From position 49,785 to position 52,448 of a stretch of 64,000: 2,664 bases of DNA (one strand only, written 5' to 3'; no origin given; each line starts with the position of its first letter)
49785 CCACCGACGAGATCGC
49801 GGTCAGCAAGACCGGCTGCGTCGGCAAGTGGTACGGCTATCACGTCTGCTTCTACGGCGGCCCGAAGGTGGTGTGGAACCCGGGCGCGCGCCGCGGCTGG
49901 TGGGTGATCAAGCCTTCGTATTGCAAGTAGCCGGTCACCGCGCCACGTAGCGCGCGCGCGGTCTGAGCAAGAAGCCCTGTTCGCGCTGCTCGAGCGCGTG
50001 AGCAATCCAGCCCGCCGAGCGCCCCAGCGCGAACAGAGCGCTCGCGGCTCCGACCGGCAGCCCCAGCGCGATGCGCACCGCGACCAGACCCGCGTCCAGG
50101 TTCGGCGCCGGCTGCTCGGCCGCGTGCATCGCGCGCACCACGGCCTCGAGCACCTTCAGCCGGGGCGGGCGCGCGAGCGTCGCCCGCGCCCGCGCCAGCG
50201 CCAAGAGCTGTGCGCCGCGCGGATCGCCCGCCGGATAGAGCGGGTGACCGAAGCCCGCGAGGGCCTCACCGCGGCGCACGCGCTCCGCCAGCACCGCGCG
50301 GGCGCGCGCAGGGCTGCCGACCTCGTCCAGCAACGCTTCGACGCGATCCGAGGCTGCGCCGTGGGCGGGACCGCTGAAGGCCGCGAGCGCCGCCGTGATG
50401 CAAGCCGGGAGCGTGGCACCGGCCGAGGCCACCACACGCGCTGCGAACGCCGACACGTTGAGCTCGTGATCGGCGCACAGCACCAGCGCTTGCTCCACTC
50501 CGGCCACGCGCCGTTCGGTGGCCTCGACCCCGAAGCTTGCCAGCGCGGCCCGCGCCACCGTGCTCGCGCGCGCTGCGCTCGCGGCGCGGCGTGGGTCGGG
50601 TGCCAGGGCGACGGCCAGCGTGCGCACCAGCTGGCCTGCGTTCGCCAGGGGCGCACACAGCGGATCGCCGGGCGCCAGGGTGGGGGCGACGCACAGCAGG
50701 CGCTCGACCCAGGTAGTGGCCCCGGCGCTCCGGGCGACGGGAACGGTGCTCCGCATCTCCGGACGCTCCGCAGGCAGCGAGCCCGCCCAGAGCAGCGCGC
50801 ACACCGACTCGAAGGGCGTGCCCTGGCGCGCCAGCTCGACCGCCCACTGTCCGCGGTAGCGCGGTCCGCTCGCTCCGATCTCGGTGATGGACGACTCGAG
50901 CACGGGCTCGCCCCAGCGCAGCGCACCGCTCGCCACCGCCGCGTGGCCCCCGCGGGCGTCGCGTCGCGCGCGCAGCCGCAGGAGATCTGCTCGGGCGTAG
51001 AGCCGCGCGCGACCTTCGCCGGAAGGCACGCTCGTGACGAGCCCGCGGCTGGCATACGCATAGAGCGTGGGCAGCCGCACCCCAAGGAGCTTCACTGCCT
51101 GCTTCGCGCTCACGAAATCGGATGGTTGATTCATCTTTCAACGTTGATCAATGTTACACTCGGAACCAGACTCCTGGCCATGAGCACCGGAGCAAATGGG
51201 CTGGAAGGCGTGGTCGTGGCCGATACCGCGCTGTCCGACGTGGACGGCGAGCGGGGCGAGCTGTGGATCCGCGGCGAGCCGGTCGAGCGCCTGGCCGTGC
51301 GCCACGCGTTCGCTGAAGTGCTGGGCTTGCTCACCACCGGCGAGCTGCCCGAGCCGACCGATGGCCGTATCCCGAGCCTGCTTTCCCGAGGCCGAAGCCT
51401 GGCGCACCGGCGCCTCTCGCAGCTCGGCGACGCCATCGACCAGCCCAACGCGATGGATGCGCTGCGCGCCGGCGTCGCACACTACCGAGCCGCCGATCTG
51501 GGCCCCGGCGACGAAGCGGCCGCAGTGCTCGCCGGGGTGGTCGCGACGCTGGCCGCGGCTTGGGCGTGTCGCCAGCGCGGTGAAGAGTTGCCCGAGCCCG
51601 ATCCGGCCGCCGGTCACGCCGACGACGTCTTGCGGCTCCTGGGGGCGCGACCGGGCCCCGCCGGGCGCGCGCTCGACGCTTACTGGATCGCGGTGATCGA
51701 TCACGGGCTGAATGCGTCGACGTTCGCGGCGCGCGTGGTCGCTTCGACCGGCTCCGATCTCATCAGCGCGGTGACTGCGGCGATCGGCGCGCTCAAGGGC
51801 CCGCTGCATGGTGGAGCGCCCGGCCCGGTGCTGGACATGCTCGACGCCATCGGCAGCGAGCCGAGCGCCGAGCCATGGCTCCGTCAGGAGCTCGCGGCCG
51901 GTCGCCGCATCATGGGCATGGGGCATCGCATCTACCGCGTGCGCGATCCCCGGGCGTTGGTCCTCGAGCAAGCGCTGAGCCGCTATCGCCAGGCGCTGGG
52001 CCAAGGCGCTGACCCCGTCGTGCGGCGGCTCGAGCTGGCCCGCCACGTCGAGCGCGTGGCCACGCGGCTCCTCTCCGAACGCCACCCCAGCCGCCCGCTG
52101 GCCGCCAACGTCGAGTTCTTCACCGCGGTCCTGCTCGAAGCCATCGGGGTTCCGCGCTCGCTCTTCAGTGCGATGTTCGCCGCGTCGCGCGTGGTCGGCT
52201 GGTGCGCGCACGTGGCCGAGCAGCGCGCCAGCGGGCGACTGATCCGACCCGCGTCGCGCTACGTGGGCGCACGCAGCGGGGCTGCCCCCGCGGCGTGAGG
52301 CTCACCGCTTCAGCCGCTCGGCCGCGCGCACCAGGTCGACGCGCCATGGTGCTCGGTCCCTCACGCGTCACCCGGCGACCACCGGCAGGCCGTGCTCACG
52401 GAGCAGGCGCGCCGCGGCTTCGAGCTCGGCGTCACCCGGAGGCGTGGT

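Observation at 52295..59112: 47-bp direct repeats bracket a 6.7-kb gene block; the right junction also carries a 17-nt scrap of the citrate synthase gene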

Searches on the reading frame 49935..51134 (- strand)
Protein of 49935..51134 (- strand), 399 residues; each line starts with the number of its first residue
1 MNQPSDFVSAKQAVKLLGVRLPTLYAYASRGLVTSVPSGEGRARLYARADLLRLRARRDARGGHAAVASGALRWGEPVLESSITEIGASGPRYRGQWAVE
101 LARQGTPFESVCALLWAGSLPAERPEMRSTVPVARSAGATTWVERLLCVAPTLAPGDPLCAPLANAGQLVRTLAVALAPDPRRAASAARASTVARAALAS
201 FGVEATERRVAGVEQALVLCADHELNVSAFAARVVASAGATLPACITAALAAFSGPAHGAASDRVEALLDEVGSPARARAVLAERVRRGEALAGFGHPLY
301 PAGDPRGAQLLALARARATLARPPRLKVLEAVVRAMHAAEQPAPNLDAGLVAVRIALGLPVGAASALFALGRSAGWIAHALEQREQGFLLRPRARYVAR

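Call 13: search_protein_families(library=pfam, proteins=[window:49935-51134:-])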
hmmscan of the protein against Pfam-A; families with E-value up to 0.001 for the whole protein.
window:49935-51134:- (399 aa): 3 families
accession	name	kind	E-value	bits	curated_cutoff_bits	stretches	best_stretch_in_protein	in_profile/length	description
PF00285.26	Citrate_synt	-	2.2e-62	211.6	27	1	74-393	3-357/357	Citrate synthase, C-terminal domain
PF12728.13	HTH_17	-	3.1e-05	24.6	27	1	9-58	3-50/51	Helix-turn-helix domain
PF13411.12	MerR_1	-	0.00011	22.6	21.6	1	9-56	2-48/69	MerR HTH family regulatory protein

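Call 59: search_protein_families(library=ncbifam, proteins=[window:49935-51134:-], max_evalue=1e-10)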
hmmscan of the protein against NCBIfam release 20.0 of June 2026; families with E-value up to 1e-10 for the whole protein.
window:49935-51134:- (399 aa): 20 families
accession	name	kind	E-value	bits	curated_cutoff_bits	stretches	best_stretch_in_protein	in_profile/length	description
TIGR01800.1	cit_synth_II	subfamily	1.4e-47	162.2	421.3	1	199-397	156-355/368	2-methylcitrate synthase/citrate synthase II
NF009005.0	PRK12350.1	subfamily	1.5e-44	152.7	332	1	92-397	29-348/366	citrate synthase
NF010636.0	PRK14033.1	equivalog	4.5e-41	140.9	479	1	198-397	165-365/376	bifunctional 2-methylcitrate synthase/citrate synthase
NF010638.0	PRK14035.1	equivalog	1.1e-39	136.3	572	1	201-398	162-360/372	citrate synthase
NF041301.1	Cit_synth_Halo_CitZ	equivalog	4.8e-38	131.1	550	1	212-398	179-367/379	citrate synthase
NF009006.1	PRK12351.1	equivalog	1.5e-37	128.9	550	1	204-397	169-363/376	bifunctional 2-methylcitrate synthase/citrate synthase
NF010637.0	PRK14034.1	equivalog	4.2e-36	124.7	594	1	203-397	163-358/372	citrate synthase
NF010639.0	PRK14036.1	equivalog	8.9e-32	110.2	502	1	213-397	177-365/379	citrate synthase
NF041157.1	Cit_synThplmales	equivalog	1.6e-31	109.8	590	1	198-397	157-363/377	citrate synthase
NF010640.0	PRK14037.1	subfamily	2.7e-30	105.5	504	1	193-397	152-364/377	citrate synthase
NF009004.0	PRK12349.1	equivalog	3.1e-26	92.1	508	1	204-397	169-364/372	citrate synthase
NF004126.0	PRK05614.1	equivalog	1.3e-25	89.7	505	1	209-397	218-417/430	citrate synthase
TIGR01798.1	cit_synth_I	equivalog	9.4e-23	80.6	485.15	1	212-397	208-405/412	citrate synthase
NF004866.0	PRK06224.1-3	subfamily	3.9e-19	68.8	245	1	213-384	68-244/275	citryl-CoA lyase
NF004869.0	PRK06224.1-6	subfamily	1.7e-18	66.8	212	1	213-393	54-239/263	citryl-CoA lyase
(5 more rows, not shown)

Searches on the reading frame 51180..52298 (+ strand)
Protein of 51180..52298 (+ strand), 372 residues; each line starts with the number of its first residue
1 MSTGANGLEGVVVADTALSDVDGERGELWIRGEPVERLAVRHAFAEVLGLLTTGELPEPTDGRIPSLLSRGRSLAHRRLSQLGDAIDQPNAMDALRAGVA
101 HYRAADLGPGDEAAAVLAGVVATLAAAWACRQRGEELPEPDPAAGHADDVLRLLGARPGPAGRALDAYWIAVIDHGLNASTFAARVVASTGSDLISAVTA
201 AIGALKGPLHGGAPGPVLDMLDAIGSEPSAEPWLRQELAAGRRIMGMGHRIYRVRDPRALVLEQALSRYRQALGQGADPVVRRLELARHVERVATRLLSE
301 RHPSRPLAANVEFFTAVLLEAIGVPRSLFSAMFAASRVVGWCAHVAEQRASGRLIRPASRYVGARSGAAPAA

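Call 13: search_protein_families(library=pfam, proteins=[window:51180-52298:+])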
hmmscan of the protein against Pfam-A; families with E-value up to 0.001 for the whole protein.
window:51180-52298:+ (372 aa): 1 family
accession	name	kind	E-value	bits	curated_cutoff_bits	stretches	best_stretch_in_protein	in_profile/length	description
PF00285.26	Citrate_synt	-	8.4e-96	321.5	27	1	7-358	1-357/357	Citrate synthase, C-terminal domain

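Call 19: find_encoding_contigs(protein=window:51180-52298:+, flank=10000, max_places=10)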
Protein window:51180-52298:+ (372 aa): 7 contigs read that carry it; 5 places shown.
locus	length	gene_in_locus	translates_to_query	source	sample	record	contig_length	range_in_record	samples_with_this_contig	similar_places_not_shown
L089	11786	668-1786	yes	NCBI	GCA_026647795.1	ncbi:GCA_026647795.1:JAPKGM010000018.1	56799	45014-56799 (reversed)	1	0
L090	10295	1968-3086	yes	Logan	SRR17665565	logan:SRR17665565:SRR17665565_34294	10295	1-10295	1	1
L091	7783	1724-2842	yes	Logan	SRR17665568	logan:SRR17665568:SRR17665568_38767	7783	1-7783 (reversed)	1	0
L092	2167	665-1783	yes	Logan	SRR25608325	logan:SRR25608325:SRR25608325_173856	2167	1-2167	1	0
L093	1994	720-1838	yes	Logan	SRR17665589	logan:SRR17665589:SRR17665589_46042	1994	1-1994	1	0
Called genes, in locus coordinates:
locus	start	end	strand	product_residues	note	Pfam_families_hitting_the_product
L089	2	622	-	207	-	?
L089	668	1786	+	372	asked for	PF00285:Citrate_synt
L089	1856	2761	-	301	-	PF13353:Fer4_12 (faint), PF04055:Radical_SAM, PF12797:Fer4_2 (faint), PF12838:Fer4_7 (faint), PF13187:Fer4_9 (faint), PF12837:Fer4_6 (weak), PF13237:Fer4_10 (weak), PF00037:Fer4 (weak)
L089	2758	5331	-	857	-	PF02901:PFL-like, PF01228:Gly_radical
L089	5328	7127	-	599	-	PF02771:Acyl-CoA_dh_N, PF02770:Acyl-CoA_dh_M, PF00441:Acyl-CoA_dh_1, PF22924:ACOX_C_alpha1 (weak), PF12806:Acyl-CoA_dh_C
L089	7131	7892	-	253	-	PF00378:ECH_1, PF16113:ECH_2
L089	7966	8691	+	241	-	PF00198:2-oxoacid_dh (weak)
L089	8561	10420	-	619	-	PF12450:vWF_A, PF00092:VWA, PF13519:VWA_2, PF13768:VWA_3, PF12034:YfbK_C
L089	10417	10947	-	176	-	PF04542:Sigma70_r2, PF08281:Sigma70_r4_2, PF04545:Sigma70_r4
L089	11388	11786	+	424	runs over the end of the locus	PF12867:DinB_2, PF03781:FGE-sulfatase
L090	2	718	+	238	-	?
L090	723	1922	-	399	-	PF12728:HTH_17 (faint), PF00285:Citrate_synt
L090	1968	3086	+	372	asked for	PF00285:Citrate_synt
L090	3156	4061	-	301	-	PF13353:Fer4_12 (faint), PF04055:Radical_SAM, PF12797:Fer4_2 (faint), PF12838:Fer4_7 (faint), PF13187:Fer4_9 (faint), PF12837:Fer4_6 (weak), PF13237:Fer4_10 (weak), PF00037:Fer4 (weak)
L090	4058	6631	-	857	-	PF02901:PFL-like, PF01228:Gly_radical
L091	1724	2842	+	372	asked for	PF00285:Citrate_synt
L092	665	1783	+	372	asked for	PF00285:Citrate_synt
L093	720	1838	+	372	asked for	PF00285:Citrate_synt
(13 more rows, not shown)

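Call 25: find_homologous_proteins(query=window:51180-52295:+, max_evalue=1e-100)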
Query window:51180-52295:+ (372 aa): 1718 proteins with E <= 1e-100 among 8000 candidates; the best 120 are listed.
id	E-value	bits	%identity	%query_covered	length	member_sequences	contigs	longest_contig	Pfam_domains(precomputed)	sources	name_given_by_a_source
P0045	6.9e-230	780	98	100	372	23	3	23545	PF00285.27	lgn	-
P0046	2.8e-187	640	83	98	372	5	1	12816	PF00285.27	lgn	-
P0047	6.9e-146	504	69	98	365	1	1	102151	PF00285.27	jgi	jgi:citrate synthase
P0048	5.1e-144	498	68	98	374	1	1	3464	PF00285.27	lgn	-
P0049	9.7e-121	421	63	97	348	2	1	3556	PF00285.27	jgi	jgi:citrate synthase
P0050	1.3e-118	414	59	97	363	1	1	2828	PF00285.27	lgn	-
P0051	1.3e-118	414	59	99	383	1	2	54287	PF00285.27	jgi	jgi:citrate synthase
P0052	2.9e-118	413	60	97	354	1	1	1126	PF00285.27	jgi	jgi:citrate synthase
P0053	3.5e-118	413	62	97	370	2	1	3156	PF00285.27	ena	-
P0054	3.9e-118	413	61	96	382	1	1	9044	PF00285.27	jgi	jgi:citrate synthase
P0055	4.4e-118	413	61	96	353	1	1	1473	PF00285.27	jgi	jgi:citrate synthase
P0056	7.8e-118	412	61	97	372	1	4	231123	PF00285.27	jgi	jgi:citrate synthase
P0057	9.0e-118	412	61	97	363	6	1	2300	PF00285.27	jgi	jgi:citrate synthase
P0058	9.9e-118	412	62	97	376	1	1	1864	PF00285.27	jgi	jgi:citrate synthase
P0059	1.8e-117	411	61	97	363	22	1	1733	PF00285.27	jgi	jgi:citrate synthase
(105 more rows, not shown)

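Call 26: find_encoding_contigs(protein=P0045, flank=10000, max_places=6)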
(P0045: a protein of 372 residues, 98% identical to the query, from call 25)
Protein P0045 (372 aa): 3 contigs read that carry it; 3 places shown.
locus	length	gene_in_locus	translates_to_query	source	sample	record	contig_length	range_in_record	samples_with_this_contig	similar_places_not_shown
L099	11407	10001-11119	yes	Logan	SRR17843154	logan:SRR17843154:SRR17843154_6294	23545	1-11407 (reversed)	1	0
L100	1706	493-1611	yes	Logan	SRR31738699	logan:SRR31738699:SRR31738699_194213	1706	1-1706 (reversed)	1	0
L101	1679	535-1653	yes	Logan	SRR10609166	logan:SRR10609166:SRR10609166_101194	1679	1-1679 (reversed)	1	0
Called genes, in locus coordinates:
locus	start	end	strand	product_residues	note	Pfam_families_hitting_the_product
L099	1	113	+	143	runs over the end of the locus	PF01850:PIN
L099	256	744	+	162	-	-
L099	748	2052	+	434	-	PF02366:PMT (weak), PF13231:PMT_2, PF02366:PMT (weak), PF16192:PMT_4TMC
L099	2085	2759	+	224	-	PF09335:VTT_dom (weak)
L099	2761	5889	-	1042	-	PF00595:PDZ, PF13180:PDZ_2 (weak), PF17820:PDZ_6, PF03572:Peptidase_S41, PF07705:CARDB (faint)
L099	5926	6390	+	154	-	PF13453:Zn_ribbon_TFIIB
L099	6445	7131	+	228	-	-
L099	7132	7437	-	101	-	-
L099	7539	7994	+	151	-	-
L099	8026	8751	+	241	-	-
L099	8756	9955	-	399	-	PF12728:HTH_17 (faint), PF00285:Citrate_synt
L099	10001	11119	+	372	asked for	PF00285:Citrate_synt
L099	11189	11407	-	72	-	?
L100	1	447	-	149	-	?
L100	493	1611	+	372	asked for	PF00285:Citrate_synt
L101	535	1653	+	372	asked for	PF00285:Citrate_synt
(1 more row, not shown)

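Call 27: find_encoding_contigs(protein=P0046, flank=10000, max_places=4)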
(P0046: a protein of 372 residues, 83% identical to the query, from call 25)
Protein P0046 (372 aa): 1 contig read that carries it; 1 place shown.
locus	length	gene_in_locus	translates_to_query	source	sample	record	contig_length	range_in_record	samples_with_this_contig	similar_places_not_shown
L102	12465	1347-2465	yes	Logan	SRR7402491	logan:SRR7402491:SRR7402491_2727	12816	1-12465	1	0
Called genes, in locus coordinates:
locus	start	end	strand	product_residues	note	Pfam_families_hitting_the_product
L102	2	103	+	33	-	?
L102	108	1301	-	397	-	PF12728:HTH_17 (weak), PF00285:Citrate_synt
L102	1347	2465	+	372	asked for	PF00285:Citrate_synt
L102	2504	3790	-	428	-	PF00999:Na_H_Exchanger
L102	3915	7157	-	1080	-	PF00128:Alpha-amylase, PF16657:Malt_amylase_C, PF18085:Mak_N_cap (weak)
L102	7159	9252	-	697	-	PF02358:Trehalose_PPase, PF00884:Sulfatase, PF01663:Phosphodiest (weak), PF16347:SGSH_C (weak)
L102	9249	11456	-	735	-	PF00982:Glyco_transf_20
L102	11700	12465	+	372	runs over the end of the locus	?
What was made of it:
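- Tried and rejected: It has a Na+/H+ exchanger after CS (call 27).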

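Call 59: search_protein_families(library=ncbifam, proteins=[window:51180-52298:+], max_evalue=1e-10)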
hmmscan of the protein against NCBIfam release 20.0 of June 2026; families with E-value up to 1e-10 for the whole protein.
window:51180-52298:+ (372 aa): 21 families
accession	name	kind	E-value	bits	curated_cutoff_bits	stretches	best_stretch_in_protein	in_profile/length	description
NF009005.0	PRK12350.1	subfamily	1.5e-104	350.1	332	1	5-366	5-352/366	citrate synthase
TIGR01800.1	cit_synth_II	subfamily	9e-77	258.3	421.3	1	6-365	1-358/368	2-methylcitrate synthase/citrate synthase II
NF041301.1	Cit_synth_Halo_CitZ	equivalog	5.6e-73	246.1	550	1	6-365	7-369/379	citrate synthase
NF010639.0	PRK14036.1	equivalog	1.5e-68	231.2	502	1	6-365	8-368/379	citrate synthase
NF010636.0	PRK14033.1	equivalog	9.4e-68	228.7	479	1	6-365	11-368/376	bifunctional 2-methylcitrate synthase/citrate synthase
NF041157.1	Cit_synThplmales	equivalog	1.6e-61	208.5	590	1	6-365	6-366/377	citrate synthase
NF010638.0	PRK14035.1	equivalog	8.3e-57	192.6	572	1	2-365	2-362/372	citrate synthase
NF010637.0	PRK14034.1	equivalog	5e-56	190.3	594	1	4-364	3-360/372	citrate synthase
NF009006.1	PRK12351.1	equivalog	1.8e-54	184.6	550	1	5-365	7-366/376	bifunctional 2-methylcitrate synthase/citrate synthase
NF010640.0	PRK14037.1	subfamily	2.2e-53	181.5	504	1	5-365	5-367/377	citrate synthase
NF004126.0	PRK05614.1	equivalog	1.8e-51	174.9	505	1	14-365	55-420/430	citrate synthase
NF009004.0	PRK12349.1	equivalog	4.3e-49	167.3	508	1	6-366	9-368/372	citrate synthase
TIGR01798.1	cit_synth_I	equivalog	2.4e-45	155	485.15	1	14-365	42-408/412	citrate synthase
NF010635.0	PRK14032.1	subfamily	1.3e-40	139.3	426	1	137-364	198-438/448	citrate synthase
NF004864.0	PRK06224.1-1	equivalog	5.4e-24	84.7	261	1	153-356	53-256/278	citryl-CoA lyase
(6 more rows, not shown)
